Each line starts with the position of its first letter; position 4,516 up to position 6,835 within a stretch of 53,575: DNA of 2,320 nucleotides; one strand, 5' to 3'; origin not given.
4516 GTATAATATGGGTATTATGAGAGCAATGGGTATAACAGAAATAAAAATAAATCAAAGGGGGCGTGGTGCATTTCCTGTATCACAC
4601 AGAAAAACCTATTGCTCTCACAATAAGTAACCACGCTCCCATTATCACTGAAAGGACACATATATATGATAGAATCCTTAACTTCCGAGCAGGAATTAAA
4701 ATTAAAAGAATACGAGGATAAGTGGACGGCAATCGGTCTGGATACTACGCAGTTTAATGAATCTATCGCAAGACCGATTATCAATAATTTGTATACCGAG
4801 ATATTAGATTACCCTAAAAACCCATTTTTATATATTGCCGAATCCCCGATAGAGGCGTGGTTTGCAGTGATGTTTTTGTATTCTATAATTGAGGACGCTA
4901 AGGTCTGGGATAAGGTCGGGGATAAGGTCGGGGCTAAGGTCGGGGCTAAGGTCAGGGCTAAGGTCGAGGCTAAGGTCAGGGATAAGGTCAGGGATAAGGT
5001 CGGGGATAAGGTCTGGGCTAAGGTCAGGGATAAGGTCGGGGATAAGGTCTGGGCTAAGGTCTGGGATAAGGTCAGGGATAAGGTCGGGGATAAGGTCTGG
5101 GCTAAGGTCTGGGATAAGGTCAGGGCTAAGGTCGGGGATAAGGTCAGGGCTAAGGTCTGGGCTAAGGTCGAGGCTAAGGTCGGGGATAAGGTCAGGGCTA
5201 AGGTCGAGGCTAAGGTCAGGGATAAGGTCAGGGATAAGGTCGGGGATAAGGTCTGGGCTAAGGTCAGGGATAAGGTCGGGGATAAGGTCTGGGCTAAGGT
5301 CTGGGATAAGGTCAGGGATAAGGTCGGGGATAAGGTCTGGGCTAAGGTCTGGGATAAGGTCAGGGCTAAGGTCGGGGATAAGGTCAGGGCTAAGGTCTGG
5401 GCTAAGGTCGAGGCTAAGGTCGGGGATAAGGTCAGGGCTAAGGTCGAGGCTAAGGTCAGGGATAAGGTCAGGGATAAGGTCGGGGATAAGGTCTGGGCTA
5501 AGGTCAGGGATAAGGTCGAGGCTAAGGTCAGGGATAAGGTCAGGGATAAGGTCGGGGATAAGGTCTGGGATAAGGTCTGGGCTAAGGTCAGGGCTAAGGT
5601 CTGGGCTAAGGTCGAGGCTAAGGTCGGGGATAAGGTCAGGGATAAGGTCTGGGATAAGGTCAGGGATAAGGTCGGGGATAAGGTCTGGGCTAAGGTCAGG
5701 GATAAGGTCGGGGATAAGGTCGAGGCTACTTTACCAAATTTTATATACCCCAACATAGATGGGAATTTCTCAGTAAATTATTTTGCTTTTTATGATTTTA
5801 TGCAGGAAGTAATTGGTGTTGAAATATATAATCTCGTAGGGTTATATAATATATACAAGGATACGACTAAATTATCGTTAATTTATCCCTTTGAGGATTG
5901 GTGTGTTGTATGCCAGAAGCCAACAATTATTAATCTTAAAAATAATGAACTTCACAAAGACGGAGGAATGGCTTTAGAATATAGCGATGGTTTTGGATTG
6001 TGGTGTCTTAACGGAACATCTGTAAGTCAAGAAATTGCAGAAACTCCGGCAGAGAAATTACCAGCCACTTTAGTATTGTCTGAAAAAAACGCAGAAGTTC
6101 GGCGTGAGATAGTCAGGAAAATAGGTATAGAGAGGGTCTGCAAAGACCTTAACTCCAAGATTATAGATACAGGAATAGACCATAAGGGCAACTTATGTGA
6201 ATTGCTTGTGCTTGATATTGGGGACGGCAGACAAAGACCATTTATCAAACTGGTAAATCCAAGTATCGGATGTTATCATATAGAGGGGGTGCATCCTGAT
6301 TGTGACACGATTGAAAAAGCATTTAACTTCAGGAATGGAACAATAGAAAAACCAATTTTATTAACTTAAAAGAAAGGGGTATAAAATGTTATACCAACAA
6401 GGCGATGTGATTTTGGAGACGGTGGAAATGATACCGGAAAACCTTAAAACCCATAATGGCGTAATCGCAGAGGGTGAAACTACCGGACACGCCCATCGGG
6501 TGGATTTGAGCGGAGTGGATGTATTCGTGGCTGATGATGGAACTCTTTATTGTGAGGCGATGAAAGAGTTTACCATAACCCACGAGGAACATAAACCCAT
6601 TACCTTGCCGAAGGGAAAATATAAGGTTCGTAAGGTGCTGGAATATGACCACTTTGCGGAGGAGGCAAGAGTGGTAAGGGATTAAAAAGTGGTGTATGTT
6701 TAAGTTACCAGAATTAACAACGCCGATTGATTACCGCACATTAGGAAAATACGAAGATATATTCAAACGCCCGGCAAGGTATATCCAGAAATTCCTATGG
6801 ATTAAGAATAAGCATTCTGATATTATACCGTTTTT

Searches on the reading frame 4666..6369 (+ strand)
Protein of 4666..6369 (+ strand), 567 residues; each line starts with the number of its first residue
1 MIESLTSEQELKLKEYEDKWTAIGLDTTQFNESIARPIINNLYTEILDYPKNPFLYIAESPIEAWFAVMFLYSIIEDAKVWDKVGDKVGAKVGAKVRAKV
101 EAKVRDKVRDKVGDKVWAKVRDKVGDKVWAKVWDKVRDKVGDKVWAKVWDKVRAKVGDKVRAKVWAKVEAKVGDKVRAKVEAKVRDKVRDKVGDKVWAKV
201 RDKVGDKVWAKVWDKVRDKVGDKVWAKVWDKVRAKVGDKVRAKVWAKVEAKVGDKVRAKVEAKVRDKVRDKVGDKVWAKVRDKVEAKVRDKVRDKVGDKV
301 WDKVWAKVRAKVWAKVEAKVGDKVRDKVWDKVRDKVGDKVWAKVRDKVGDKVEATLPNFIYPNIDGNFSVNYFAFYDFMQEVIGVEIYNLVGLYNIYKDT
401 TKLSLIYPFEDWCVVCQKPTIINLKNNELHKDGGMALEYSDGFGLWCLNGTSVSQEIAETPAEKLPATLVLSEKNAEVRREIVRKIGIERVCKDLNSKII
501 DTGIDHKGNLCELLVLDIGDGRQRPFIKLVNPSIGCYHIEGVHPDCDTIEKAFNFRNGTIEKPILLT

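Call 15: search_protein_families(library=pfam, proteins=[window:4666-6369:+], max_evalue=0.01)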
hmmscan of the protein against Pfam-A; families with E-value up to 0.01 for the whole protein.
window:4666-6369:+ (567 aa): 6 families
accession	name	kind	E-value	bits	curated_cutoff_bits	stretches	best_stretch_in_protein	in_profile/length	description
PF20530.3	DUF6745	-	1.3e-12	47.9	27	1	405-510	41-144/206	Domain of unknown function (DUF6745)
PF02389.20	Cornifin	-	1.1e-09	39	34.8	0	156-243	21-108/135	Cornifin (SPRR) family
PF14005.11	YpjP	-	1.8e-09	38.2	27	0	82-116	12-46/134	YpjP-like protein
PF07700.20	HNOB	-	0.00057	20.3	25.5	0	103-161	7-62/163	Haem-NO-binding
PF18146.6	CinA_KH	-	0.0018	18.8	27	0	164-198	38-73/73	Damage-inducible protein CinA KH domain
PF10163.14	EnY2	-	0.0075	17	27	0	140-167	51-78/83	Transcription factor e(y)2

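Call 16: search_protein_families(library=phrogs, proteins=[window:4666-6369:+], max_evalue=0.001)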
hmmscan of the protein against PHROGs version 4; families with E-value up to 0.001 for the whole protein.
window:4666-6369:+ (567 aa): 5 families
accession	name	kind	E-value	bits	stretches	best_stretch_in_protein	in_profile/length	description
phrog_36210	-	unknown function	6.4e-16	59.2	0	252-252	26-26/54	-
phrog_31813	-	unknown function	9.9e-16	58.7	1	370-558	175-368/378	-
phrog_5189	-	unknown function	9.9e-07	29.8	0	255-296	24-65/66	-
phrog_16125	-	unknown function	7.4e-06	27.9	0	303-336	4-37/63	-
phrog_23850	-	unknown function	0.00014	23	0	135-155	60-80/165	-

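Call 23: find_related_loci(query=window:4666-6369:+, collection=viral_contigs, flank=3000)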
Query window:4666-6369:+ (567 aa) in viral_contigs; peptide patterns used: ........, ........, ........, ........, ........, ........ (x = any residue, [..] = any of these).
7 stretches matched a pattern; 3 encode a relative of the query (tblastn E <= 1e-3); 3 distinct loci.
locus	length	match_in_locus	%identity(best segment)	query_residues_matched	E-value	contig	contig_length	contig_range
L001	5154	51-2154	36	1-556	4e-52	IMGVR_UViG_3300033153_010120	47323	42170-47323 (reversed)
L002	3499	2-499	48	79-455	5e-35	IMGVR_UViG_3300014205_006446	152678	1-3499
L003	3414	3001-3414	47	2-364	8e-25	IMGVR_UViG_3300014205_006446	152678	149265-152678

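Call 58: search_protein_families(library=ncbifam, proteins=[window:4666-6369:+], max_evalue=0.1)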
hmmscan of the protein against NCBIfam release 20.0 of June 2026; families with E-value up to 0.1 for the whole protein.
window:4666-6369:+ (567 aa): 2 families
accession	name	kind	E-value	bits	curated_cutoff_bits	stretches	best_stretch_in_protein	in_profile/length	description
NF041670.1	GvpQ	equivalog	2.7e-10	40.6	100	0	123-206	6-89/137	gas vesicle protein GvpQ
NF040676.1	wall_bind_EntB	exception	2.1e-06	26.6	780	2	64-203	134-278/490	cell wall-binding protein EntB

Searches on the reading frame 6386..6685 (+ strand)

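Call 40: search_protein_families(library=phrogs, proteins=[window:6386-6685:+], max_evalue=0.00001)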
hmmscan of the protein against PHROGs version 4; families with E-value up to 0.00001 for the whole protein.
window:6386-6685:+ (99 aa): 1 family
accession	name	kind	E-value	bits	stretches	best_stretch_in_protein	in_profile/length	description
phrog_27831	-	unknown function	1.3e-07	32.7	0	4-42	12-54/124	-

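Call 58: search_protein_families(library=ncbifam, proteins=[window:6386-6685:+], max_evalue=0.1)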
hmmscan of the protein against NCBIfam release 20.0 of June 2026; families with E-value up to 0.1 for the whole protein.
window:6386-6685:+ (99 aa): 0 families
